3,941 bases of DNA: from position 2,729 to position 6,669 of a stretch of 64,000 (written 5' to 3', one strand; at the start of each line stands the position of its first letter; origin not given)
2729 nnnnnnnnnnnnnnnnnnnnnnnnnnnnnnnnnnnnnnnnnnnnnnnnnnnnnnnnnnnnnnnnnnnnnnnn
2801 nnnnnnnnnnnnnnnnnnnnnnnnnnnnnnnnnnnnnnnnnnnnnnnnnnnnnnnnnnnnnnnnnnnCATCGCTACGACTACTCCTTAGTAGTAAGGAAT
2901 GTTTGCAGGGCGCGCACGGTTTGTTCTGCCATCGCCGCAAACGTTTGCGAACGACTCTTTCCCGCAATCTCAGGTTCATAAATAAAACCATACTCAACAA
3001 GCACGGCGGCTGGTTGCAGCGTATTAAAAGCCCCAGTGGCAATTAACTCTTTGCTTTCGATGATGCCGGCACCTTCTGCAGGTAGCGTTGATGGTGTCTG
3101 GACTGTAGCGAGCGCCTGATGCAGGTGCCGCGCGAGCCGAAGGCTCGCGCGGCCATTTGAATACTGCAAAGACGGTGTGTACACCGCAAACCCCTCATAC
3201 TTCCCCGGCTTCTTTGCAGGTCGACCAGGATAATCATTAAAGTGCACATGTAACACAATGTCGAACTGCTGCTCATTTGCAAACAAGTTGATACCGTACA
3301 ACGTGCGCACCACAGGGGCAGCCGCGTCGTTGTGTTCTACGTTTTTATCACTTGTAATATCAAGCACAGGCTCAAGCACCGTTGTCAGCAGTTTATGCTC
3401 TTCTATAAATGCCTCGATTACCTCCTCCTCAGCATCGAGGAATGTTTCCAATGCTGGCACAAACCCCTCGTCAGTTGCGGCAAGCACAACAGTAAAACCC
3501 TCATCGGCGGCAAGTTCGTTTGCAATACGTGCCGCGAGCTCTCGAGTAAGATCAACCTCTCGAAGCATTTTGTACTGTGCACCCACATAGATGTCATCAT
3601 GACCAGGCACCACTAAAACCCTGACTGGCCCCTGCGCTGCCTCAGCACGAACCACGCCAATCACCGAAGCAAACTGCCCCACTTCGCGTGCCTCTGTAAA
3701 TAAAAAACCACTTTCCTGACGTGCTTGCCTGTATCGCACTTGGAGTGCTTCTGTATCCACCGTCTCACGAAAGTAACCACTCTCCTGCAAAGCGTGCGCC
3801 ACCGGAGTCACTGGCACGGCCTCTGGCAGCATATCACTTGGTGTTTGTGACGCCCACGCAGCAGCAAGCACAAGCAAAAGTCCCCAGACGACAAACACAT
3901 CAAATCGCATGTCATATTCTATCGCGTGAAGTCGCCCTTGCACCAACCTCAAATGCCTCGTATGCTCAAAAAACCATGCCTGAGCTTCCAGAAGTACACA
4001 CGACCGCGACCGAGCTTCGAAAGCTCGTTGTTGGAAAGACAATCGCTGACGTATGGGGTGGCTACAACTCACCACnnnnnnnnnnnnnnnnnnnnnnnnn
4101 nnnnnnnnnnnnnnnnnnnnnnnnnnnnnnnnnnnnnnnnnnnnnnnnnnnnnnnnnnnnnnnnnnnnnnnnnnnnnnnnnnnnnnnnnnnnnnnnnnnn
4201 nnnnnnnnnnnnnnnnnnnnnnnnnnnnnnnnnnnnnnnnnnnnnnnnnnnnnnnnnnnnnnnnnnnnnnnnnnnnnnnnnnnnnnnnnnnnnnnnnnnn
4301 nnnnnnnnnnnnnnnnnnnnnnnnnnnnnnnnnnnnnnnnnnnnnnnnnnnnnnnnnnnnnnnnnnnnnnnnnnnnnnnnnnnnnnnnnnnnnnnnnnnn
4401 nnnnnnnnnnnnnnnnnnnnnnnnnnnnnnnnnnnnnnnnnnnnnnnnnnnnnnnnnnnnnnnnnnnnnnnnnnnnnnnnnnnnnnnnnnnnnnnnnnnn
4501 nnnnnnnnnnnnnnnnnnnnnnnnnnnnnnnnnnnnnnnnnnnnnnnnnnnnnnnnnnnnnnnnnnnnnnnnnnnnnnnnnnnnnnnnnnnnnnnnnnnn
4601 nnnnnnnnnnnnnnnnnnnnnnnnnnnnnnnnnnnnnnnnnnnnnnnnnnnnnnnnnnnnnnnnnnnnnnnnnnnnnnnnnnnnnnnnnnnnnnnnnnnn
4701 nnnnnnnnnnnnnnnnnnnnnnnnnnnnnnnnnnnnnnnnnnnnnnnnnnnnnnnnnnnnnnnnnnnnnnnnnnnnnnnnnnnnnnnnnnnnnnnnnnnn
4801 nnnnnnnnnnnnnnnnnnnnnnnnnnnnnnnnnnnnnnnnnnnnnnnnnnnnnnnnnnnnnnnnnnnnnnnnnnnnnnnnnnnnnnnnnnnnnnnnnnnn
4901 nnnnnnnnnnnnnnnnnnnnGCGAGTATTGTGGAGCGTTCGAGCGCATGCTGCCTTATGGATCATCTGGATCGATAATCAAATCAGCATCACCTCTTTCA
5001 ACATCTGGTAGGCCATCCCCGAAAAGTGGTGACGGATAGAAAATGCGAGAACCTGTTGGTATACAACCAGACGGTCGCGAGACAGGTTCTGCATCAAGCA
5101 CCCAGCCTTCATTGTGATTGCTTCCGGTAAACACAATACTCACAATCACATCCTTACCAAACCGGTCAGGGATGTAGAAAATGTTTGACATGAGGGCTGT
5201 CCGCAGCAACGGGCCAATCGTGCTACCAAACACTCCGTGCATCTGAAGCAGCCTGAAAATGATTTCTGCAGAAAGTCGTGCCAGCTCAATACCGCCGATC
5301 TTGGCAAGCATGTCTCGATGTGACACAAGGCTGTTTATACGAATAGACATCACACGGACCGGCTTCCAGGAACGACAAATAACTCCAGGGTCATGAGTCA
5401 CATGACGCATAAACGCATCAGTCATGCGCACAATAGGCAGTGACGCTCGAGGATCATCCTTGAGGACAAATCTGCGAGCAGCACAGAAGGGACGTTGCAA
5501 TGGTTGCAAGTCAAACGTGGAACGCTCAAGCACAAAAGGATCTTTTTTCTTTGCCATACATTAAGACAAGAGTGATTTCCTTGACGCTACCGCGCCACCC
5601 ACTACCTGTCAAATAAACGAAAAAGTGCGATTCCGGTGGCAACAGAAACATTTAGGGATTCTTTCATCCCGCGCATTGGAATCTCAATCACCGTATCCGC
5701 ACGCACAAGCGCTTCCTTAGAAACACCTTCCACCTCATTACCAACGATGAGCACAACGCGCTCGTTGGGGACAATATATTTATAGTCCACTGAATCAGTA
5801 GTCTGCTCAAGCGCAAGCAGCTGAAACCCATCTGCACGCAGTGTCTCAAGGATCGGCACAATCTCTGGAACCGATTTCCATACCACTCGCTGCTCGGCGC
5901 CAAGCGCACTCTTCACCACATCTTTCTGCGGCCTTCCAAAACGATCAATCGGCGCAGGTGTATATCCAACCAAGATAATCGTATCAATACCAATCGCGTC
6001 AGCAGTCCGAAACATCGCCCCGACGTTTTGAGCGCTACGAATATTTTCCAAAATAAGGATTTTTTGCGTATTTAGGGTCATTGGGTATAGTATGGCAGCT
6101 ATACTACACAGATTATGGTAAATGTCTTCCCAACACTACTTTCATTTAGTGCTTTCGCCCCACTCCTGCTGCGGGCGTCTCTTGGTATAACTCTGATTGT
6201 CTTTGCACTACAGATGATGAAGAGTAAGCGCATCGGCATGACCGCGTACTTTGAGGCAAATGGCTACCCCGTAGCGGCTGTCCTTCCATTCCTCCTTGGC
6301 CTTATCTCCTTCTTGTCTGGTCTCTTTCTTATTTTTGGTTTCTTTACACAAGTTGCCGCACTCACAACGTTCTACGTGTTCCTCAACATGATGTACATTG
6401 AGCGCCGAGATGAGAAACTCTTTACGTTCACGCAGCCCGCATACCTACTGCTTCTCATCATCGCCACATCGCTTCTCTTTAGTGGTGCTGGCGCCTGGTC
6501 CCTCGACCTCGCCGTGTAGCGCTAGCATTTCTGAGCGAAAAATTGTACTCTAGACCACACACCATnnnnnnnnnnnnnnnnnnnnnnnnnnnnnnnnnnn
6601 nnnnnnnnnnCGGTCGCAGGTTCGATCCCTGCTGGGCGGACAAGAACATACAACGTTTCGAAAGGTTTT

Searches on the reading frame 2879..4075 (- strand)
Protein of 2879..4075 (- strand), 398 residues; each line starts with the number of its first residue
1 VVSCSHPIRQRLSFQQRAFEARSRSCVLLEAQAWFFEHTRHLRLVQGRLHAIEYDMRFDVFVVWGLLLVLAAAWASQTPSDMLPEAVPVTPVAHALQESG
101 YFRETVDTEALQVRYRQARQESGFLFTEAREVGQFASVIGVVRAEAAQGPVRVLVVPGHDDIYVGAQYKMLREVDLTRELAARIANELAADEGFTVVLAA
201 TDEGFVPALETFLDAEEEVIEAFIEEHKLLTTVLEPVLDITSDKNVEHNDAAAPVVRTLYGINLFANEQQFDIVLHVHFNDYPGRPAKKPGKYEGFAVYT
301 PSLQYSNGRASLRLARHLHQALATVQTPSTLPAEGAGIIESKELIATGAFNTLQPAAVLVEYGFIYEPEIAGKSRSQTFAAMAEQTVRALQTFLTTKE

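Call 25: search_protein_families(library=pfam, proteins=[window:2879-4075:-], max_evalue=0.00001)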
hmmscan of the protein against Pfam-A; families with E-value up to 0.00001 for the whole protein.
window:2879-4075:- (398 aa): 1 family
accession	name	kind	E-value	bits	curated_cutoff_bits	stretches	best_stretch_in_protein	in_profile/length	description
PF01520.23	Amidase_3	-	7.9e-13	49.2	27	1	153-391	1-173/174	N-acetylmuramoyl-L-alanine amidase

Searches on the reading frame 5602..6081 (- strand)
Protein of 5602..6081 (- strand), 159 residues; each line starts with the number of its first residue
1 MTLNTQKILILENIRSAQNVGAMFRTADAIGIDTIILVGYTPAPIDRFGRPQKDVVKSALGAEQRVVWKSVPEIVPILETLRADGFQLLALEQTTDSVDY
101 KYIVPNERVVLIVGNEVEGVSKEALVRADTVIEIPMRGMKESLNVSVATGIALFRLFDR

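Call 25: search_protein_families(library=pfam, proteins=[window:5602-6081:-], max_evalue=0.00001)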
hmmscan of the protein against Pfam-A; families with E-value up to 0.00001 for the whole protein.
window:5602-6081:- (159 aa): 1 family
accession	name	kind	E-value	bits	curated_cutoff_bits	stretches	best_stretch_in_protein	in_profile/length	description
PF00588.24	SpoU_methylase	-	7e-33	114.2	29.7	1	8-154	3-142/142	SpoU rRNA Methylase family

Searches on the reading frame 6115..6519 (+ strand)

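Call 25: search_protein_families(library=pfam, proteins=[window:6115-6519:+], max_evalue=0.00001)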
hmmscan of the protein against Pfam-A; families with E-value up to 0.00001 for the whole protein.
window:6115-6519:+ (134 aa): 1 family
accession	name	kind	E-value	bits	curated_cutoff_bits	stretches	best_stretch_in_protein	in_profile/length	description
PF07681.17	DoxX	-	9.3e-09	36.2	23.6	1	16-91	2-78/85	DoxX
